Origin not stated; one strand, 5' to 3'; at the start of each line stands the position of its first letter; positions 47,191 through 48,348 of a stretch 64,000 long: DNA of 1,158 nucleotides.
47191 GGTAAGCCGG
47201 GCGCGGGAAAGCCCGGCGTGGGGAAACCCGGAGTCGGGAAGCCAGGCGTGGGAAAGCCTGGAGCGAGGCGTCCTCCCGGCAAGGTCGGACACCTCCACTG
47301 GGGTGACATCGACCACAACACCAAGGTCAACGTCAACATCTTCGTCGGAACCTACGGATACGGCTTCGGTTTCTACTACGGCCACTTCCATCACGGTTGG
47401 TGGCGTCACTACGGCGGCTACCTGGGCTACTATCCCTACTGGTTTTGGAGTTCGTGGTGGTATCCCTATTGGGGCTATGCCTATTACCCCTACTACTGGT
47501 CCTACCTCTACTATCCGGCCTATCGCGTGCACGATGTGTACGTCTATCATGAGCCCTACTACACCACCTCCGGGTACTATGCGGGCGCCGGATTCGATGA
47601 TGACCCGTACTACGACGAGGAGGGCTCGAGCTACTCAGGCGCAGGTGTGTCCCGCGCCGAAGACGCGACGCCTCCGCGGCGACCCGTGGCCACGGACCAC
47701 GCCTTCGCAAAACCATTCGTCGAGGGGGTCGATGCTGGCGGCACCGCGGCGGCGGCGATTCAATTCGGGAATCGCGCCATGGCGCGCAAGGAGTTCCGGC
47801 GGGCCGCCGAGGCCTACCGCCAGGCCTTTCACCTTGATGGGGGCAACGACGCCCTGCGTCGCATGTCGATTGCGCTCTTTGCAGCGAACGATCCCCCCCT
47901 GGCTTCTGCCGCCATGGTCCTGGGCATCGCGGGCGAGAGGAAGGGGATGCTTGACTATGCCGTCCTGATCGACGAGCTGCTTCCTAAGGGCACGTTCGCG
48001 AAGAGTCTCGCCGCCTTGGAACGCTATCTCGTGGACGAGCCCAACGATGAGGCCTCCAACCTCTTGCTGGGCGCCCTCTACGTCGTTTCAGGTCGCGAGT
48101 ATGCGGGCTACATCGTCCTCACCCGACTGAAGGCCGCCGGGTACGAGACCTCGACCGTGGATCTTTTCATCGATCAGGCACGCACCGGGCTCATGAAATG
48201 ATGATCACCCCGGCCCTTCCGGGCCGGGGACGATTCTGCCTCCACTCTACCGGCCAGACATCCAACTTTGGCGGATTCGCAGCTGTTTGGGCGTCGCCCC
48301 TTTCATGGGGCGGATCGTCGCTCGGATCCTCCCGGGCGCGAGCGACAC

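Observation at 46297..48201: Secreted protein with three distinct extreme-composition blocks, including a ~50% Tyr/Trp/Phe segment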

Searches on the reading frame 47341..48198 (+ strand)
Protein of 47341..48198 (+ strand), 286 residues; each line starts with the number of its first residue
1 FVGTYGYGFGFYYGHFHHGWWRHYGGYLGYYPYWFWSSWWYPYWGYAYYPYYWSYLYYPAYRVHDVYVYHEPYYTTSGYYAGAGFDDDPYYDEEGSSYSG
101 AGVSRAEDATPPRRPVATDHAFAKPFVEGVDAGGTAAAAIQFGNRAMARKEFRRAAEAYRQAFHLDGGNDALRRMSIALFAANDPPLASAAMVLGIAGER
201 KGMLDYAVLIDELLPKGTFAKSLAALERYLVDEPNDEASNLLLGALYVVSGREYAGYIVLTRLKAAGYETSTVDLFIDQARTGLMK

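Call 27: search_solved_structures(query=A3, max_evalue=1)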
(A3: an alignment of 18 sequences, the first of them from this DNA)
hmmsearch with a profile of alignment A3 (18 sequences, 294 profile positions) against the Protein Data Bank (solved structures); distinct sequences matched with E-value up to 1: 166 (the best 60 are shown).
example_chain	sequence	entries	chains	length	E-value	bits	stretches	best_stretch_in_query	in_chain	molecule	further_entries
9qhb_A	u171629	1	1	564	1.4e-45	159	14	141-208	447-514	Engineered tetratricopeptide repeat protein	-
9qhc_A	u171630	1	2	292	3.1e-26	95.5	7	141-209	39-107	Engineered tetratricopeptide repeat protein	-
8bu0_A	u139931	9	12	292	5.7e-25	91.3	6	141-213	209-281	Consensus tetratricopeptide repeat protein | Crystal structure of an 8-repeat consensus TPR superhelix with Zinc. | Monomer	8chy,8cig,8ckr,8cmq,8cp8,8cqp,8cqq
8ch0_A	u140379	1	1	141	2.1e-12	50.1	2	141-207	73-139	Consensus tetratricopeptide repeat protein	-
2fo7_A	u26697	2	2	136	2.6e-12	49.7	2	141-207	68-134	SYNTHETIC CONSENSUS TPR PROTEIN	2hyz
7obi_A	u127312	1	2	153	4e-12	49.2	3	141-209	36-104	CTPR-rv4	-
6vl6_A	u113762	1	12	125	4.6e-12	49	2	142-217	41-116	T33_dn2A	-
1na0_A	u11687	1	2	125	5.8e-12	48.6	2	136-212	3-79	designed protein CTPR3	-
7yeh_B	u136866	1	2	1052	6.9e-12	48.4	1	142-217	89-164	UDP-N-acetylglucosamine--peptide N-acetylglucosaminyltransferase 110 kDa subunit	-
7yea_A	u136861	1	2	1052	7e-12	48.3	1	142-217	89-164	UDP-N-acetylglucosamine--peptide N-acetylglucosaminyltransferase 110 kDa subunit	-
7ntf_A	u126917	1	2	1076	8e-12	48.2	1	142-217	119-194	Isoform 1 of UDP-N-acetylglucosamine--peptide N-acetylglucosaminyltransferase 110 kDa subu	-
8ump_A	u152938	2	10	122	9.5e-12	47.9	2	142-211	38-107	T33-ml35-redesigned-TPR-domain-fold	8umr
3kd7_A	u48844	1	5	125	1.5e-11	47.3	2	136-210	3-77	CTPR390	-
1w3b_A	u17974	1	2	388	1.5e-11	47.3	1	142-218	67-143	UDP-N-ACETYLGLUCOSAMINE--PEPTIDE N-ACETYLGLUCOSAMINYLTRANSFERASE 110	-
6vl6_B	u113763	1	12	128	1.6e-11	47.1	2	142-217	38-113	T33_dn2B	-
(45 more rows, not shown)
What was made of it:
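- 47707..48198 (+): TPR domain, about 4.5 repeats and 9 helices, aa 471-634. The family profile hits designed and natural TPR proteins in the PDB, from E 1e-45 (14 matched stretches on a 16-repeat design) to about 1e-12 for 3-4-repeat designs and OGT (call 27).
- On TPR repeat superfamily (C-terminal domain only): The family profile hits TPR proteins in the PDB, from E 1e-45 to about 1e-12 among the best matches (call 27).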

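Call 29: find_related_loci(query=A4, collection=genome_contigs, flank=10000)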
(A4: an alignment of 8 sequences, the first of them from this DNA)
Query A4 (286 aa) in genome_contigs; peptide patterns used: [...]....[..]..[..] (x = any residue, [..] = any of these).
11 stretches matched a pattern; 4 encode a relative of the query (tblastn E <= 1e-3); 4 distinct loci.
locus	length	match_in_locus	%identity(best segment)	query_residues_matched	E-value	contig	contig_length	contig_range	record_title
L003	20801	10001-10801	90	20-286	2e-142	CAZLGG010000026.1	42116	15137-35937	MAG TPA_asm: uncultured Planctomycetia bacterium isolate SRP163575_co2_316 genome assembly, contig: NODE_996_length_4211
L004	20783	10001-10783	44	31-286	2e-53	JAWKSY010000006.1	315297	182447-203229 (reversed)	MAG: Planctomycetota bacterium isolate BC3.89 BC3.89.fa-6, whole genome shotgun sequence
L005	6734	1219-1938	47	31-284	6e-51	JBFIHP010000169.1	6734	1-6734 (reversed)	MAG: Planctomycetota bacterium isolate Mix_sand11.2021.09.Z.25 k141_3297047_length_6734_cov_8.0000, whole genome shotgun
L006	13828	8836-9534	42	53-286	8e-51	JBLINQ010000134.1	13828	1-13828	MAG: Planctomycetota bacterium isolate 3300053785_211 Ga0535658_0011747, whole genome shotgun sequence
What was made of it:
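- Tried and rejected: It worked with the closer set A4 (call 29).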

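Call 34: find_homologous_proteins(query=A3, max_evalue=0.00001)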
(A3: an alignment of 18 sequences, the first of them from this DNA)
Query A3 (18 sequences) (286 aa, profile of the alignment): 155 proteins with E <= 0.00001 among 8000 candidates; the best 120 are listed.
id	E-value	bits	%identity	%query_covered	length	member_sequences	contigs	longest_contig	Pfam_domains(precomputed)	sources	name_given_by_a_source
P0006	1.1e-100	355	47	88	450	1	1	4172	-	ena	-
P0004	2.1e-100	354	42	97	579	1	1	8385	-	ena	-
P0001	3.2e-98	347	100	100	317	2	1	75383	-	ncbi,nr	ncbi:MAG TPA: hypothetical protein ENK43_09385 [Planctomycetes bacterium]|nr:hypothetical protein [P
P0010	6.7e-97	342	42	87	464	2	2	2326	PF14559.13,PF13432.13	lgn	-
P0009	1.8e-94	334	48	68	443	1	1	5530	-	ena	-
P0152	3.1e-94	334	87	100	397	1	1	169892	-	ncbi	-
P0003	3.6e-93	330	90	93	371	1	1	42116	-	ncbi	-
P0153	1.3e-89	318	41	90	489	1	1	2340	-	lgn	-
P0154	1.9e-84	301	47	89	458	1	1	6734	-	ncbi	-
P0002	8.7e-79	283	47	90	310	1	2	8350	PF13432.13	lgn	-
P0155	3.6e-42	163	-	-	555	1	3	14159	PF14559.13,PF07719.24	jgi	jgi:hypothetical protein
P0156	1.0e-40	158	29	81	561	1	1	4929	PF14559.13,PF13181.13,PF07719.24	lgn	-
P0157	4.1e-40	156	26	80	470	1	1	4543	PF14559.13,PF07719.24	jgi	-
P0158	9.3e-40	155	24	87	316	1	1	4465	PF14559.13,PF07719.24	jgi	jgi:hypothetical protein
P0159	1.1e-39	154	36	23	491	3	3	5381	PF07719.24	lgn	-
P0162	9.5e-39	151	28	93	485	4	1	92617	PF00515.35,PF07719.24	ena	-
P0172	1.9e-36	144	28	87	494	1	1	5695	PF14559.13,PF07719.24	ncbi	-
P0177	2.6e-35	140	28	87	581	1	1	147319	PF14559.13,PF00515.35,PF13432.13,PF07719.24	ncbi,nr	ncbi:MAG: tetratricopeptide repeat protein [Planctomycetes bacterium]|nr:tetratricopeptide repeat pr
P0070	1.1e-34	138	25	97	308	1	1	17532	PF14559.13,PF00515.35,PF07719.24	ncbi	-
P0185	1.8e-33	134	-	-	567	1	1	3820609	PF14559.13,PF13181.13,PF07719.24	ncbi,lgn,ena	-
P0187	4.4e-33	133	34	11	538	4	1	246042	PF14559.13,PF13414.13,PF00515.35,PF13432.13,PF07719.24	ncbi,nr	ncbi:MAG TPA: hypothetical protein VGR31_08340 [Planctomycetota bacterium]|nr:hypothetical protein [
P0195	3.1e-30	123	26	92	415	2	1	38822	PF14559.13,PF07719.24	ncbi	-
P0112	3.5e-28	117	27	85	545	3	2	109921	PF07719.24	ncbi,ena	-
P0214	2.7e-27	114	-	-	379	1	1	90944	PF14559.13,PF07719.24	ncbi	-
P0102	2.5e-26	111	25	96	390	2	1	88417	PF13414.13,PF13432.13,PF07719.24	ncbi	-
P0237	8.2e-26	109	30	40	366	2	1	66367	PF14559.13,PF13428.13,PF07719.24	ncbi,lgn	-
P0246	9.0e-25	106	-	-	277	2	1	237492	PF00515.35,PF07719.24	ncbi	-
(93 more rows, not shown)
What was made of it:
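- Closest known: Tetratricopeptide-repeat. Same: This is the name databases give the family ('tetratricopeptide repeat protein', call 34).
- All named sources are Planctomycetota (calls 29, 34).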

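Call 36: find_encoding_contigs(protein=P0185, flank=10000, max_places=2)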
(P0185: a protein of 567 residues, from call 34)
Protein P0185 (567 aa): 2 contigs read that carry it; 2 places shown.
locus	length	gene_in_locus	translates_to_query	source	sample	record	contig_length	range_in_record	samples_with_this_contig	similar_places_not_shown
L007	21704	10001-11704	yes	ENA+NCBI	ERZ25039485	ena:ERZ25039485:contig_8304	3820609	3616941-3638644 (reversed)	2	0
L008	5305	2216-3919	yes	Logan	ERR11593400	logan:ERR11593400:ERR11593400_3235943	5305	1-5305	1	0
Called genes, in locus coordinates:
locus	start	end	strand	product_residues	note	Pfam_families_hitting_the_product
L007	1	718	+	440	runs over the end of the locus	PF00437:T2SSE, PF27713:UCP018868 (faint)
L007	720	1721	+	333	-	PF00482:T2SSF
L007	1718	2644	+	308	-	PF00482:T2SSF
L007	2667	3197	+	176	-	-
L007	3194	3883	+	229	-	PF13428:TPR_14 (faint), PF13432:TPR_16 (faint), PF07721:TPR_4 (faint), PF00515:TPR_1 (faint), PF13181:TPR_8 (faint), PF14559:TPR_19 (weak), PF07719:TPR_2 (weak), PF13424:TPR_12 (weak), +4 more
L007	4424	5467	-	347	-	PF11306:DUF3108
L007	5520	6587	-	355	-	PF02812:ELFV_dehydrog_N, PF00208:ELFV_dehydrog (weak)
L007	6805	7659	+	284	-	PF13646:HEAT_2, PF12717:Cnd1 (faint)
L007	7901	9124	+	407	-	-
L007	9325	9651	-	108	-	-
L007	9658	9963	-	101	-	-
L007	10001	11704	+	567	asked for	PF07719:TPR_2 (faint), PF13181:TPR_8 (faint), PF14559:TPR_19 (faint)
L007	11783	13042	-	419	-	PF10509:GalKase_gal_bdg, PF00288:GHMP_kinases_N, PF08544:GHMP_kinases_C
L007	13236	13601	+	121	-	-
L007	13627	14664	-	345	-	PF13616:Rotamase_3, PF00639:Rotamase, PF13145:Rotamase_2 (faint), PF13616:Rotamase_3, PF00639:Rotamase, PF13616:Rotamase_3, PF00639:Rotamase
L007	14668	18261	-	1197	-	PF13715:CarbopepD_reg_2 (faint), PF17802:SpaA (faint), PF10670:DUF4198 (faint), PF17210:SdrD_B (faint), PF20598:DUF6795 (faint), PF22904:NOMO1-like_2nd (faint), PF13620:CarboxypepD_reg, PF13620:CarboxypepD_reg, +3 more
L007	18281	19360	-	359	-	PF00106:adh_short (weak), PF01073:3Beta_HSD, PF01370:Epimerase, PF04321:RmlD_sub_bind, PF05368:NmrA (weak), PF13460:NAD_binding_10, PF16363:GDP_Man_Dehyd, PF07993:NAD_binding_4, +1 more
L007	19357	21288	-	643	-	PF00672:HAMP, PF00512:HisKA, PF02518:HATPase_c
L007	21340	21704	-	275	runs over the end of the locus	-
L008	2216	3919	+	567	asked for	PF07719:TPR_2 (faint), PF13181:TPR_8 (faint), PF14559:TPR_19 (faint)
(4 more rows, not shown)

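Call 43: search_protein_families(library=pfam, alignment_id=A4, max_evalue=0.01)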
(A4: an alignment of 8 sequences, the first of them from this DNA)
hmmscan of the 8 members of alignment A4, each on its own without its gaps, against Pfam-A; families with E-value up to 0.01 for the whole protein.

A. member 1, seq(286 aa): 2 families
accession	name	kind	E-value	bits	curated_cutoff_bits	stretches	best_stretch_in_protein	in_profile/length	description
PF14559.12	TPR_19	-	0.0011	19.6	25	0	146-190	1-46/68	Tetratricopeptide repeat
PF13428.12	TPR_14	-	0.0062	17.6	23.5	0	138-176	3-41/44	Tetratricopeptide repeat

B. families by the number of members that match (of 8 scanned): 6 families
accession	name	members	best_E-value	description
PF14559.12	TPR_19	5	3.4e-10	Tetratricopeptide repeat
PF13428.12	TPR_14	3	0.003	Tetratricopeptide repeat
PF13432.12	TPR_16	2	1e-07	Tetratricopeptide repeat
PF12895.13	ANAPC3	2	1.9e-07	Anaphase-promoting complex, cyclosome, subunit 3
PF07719.23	TPR_2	1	0.00026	Tetratricopeptide repeat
PF13414.12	TPR_11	1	0.002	TPR repeat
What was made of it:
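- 47707..48198 (+): Pfam TPR_19 matches 5 of 8 close members (call 43).
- Tried and rejected: Pfam on 8 close members gave TPR only (call 43).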

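Call 46: search_protein_families(library=pfam, proteins=[L007:6805-7659:+, L007:7901-9124:+, L007:9325-9651:-, L007:9658-9963:-, L007:13236-13601:+], max_evalue=0.01)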
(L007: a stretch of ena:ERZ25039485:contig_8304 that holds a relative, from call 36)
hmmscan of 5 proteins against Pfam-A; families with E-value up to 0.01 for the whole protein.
L007:6805-7659:+ (284 aa): 4 families
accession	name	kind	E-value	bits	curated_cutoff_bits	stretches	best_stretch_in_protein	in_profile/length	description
PF13646.12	HEAT_2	-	9.5e-17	61.5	27.7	3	68-157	3-88/88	HEAT repeats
PF12717.13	Cnd1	-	1.9e-06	28.5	26.4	1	81-129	3-51/162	non-SMC mitotic condensation complex subunit 1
PF02985.28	HEAT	-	0.00012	22.5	23.5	0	100-128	1-29/31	HEAT repeat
PF13513.12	HEAT_EZ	-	0.0003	21.7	27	0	99-125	28-54/55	HEAT-like repeat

L007:7901-9124:+ (407 aa): 0 families

L007:9325-9651:- (108 aa): 0 families

L007:9658-9963:- (101 aa): 0 families

L007:13236-13601:+ (121 aa): 0 families

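Call 53: find_encoding_contigs(protein=P0177, flank=6000, max_places=1)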
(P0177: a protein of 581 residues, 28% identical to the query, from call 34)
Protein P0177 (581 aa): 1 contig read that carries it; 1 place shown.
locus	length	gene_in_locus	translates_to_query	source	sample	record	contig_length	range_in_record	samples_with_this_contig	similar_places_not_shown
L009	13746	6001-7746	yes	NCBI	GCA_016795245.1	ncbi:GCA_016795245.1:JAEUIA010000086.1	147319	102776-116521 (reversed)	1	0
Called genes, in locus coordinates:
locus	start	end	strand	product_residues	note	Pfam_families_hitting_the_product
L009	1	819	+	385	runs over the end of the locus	-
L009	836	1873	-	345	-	PF11306:DUF3108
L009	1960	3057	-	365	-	PF02812:ELFV_dehydrog_N, PF00208:ELFV_dehydrog (weak), PF00670:AdoHcyase_NAD (weak), PF00208:ELFV_dehydrog (weak)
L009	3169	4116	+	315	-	PF13646:HEAT_2 (weak), PF02985:HEAT (faint), PF13646:HEAT_2 (weak)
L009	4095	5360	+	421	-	-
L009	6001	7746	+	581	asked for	PF00515:TPR_1 (faint), PF07719:TPR_2 (faint), PF13432:TPR_16 (weak), PF14559:TPR_19 (faint)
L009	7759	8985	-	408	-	PF10509:GalKase_gal_bdg, PF00288:GHMP_kinases_N, PF08544:GHMP_kinases_C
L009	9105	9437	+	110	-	-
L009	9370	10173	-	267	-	PF00535:Glycos_transf_2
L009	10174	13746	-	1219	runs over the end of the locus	PF02369:Big_1 (faint), PF00775:Dioxygenase_C (faint), PF13715:CarbopepD_reg_2 (faint), PF22904:NOMO1-like_2nd (faint), PF10670:DUF4198 (faint), PF11974:bMG3 (faint), PF14686:fn3_3 (faint), PF13620:CarboxypepD_reg, +4 more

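Call 54: find_encoding_contigs(protein=P0187, flank=6000, max_places=1)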
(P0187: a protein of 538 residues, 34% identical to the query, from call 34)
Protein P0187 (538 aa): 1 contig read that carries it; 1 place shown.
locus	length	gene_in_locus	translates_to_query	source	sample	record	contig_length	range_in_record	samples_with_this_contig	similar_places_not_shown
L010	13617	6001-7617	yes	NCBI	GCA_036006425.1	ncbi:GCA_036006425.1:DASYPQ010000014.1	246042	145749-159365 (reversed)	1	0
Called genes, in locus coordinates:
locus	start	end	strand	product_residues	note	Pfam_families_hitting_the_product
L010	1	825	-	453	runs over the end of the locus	PF00034:Cytochrom_C, PF13442:Cytochrome_CBB3, PF00034:Cytochrom_C (weak)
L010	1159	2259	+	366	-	PF01571:GCV_T, PF08669:GCV_T_C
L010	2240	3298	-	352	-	PF03807:F420_oxidored (faint), PF02812:ELFV_dehydrog_N, PF00208:ELFV_dehydrog (weak)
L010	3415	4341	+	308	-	PF12717:Cnd1 (faint), PF13646:HEAT_2, PF02985:HEAT (faint), PF13646:HEAT_2 (weak)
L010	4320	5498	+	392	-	-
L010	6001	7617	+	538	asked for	PF07719:TPR_2 (faint), PF14559:TPR_19 (faint), PF00515:TPR_1 (faint), PF13432:TPR_16, PF13414:TPR_11 (faint)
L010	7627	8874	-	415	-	PF10509:GalKase_gal_bdg, PF00288:GHMP_kinases_N, PF08544:GHMP_kinases_C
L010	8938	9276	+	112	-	-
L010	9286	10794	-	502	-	PF13487:HD_5, PF01966:HD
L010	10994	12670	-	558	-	PF13231:PMT_2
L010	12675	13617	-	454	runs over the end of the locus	PF05167:DUF711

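Call 55: find_encoding_contigs(protein=P0162, flank=6000, max_places=1)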
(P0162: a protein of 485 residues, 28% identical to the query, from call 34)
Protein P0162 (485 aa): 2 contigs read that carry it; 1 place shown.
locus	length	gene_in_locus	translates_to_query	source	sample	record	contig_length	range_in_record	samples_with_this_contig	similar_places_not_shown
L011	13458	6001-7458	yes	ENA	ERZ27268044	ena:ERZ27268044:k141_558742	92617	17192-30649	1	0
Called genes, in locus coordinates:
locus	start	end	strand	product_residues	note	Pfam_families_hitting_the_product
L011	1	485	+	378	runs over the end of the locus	PF01571:GCV_T, PF08669:GCV_T_C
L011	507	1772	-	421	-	PF11306:DUF3108 (weak)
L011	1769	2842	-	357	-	PF02812:ELFV_dehydrog_N, PF00208:ELFV_dehydrog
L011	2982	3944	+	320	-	PF13646:HEAT_2, PF02985:HEAT (faint), PF13646:HEAT_2 (weak)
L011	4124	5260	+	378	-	-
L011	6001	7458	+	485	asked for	PF00515:TPR_1 (faint), PF07719:TPR_2 (faint)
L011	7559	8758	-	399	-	PF10509:GalKase_gal_bdg, PF00288:GHMP_kinases_N, PF08544:GHMP_kinases_C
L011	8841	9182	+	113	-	-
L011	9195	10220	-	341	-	PF13616:Rotamase_3 (weak), PF00639:Rotamase, PF13145:Rotamase_2 (faint), PF13616:Rotamase_3, PF00639:Rotamase, PF13616:Rotamase_3, PF00639:Rotamase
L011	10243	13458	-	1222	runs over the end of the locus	PF00775:Dioxygenase_C (faint), PF10670:DUF4198 (faint), PF13715:CarbopepD_reg_2 (faint), PF17802:SpaA (faint), PF25020:TTR_TEN1-4 (faint), PF13620:CarboxypepD_reg (weak), PF13620:CarboxypepD_reg (weak), PF13620:CarboxypepD_reg, +8 more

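Call 63: list_cluster_members(proteins=[P0185, P0102, P0112, P0214, P0195, P0070, P0246, P0237, P0152, P0172])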
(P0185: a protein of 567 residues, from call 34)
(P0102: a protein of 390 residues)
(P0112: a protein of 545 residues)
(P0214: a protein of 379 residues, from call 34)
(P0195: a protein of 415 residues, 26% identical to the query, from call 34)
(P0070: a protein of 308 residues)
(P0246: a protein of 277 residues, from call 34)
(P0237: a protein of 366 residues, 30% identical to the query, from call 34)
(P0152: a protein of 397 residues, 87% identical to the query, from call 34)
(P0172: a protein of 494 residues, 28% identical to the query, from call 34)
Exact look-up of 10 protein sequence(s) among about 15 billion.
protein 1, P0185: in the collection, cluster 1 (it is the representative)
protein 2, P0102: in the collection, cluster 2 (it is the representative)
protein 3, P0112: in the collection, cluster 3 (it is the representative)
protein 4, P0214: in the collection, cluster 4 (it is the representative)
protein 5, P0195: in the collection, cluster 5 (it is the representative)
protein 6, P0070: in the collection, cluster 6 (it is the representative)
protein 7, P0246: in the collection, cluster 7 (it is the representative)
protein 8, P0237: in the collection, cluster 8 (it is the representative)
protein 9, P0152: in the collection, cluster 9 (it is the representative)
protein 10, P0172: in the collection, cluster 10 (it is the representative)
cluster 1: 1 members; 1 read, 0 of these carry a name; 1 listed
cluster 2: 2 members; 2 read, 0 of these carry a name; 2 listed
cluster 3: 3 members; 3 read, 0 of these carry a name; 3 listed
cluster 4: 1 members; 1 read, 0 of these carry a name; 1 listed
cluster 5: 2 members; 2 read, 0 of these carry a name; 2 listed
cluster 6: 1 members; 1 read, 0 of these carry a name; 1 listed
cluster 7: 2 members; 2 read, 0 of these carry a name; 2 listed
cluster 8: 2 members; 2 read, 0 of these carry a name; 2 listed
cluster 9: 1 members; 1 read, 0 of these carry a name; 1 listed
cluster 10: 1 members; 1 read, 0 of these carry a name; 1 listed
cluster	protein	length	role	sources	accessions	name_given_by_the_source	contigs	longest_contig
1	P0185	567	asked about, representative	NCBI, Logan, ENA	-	-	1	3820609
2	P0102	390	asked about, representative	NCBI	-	-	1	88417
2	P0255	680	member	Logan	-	-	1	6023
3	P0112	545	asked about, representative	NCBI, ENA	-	-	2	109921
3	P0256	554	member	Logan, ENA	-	-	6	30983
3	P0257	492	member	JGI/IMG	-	-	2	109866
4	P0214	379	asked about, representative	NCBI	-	-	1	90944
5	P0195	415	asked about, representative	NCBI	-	-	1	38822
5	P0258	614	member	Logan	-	-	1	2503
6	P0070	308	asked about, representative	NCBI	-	-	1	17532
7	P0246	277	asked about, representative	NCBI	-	-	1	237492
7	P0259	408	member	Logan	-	-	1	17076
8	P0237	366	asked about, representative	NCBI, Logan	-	-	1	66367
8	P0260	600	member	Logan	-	-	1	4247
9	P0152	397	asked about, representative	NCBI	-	-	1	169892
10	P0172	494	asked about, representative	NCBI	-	-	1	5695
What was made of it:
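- Tried and rejected: A cluster-member look-up for organism names returned no names (call 63).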
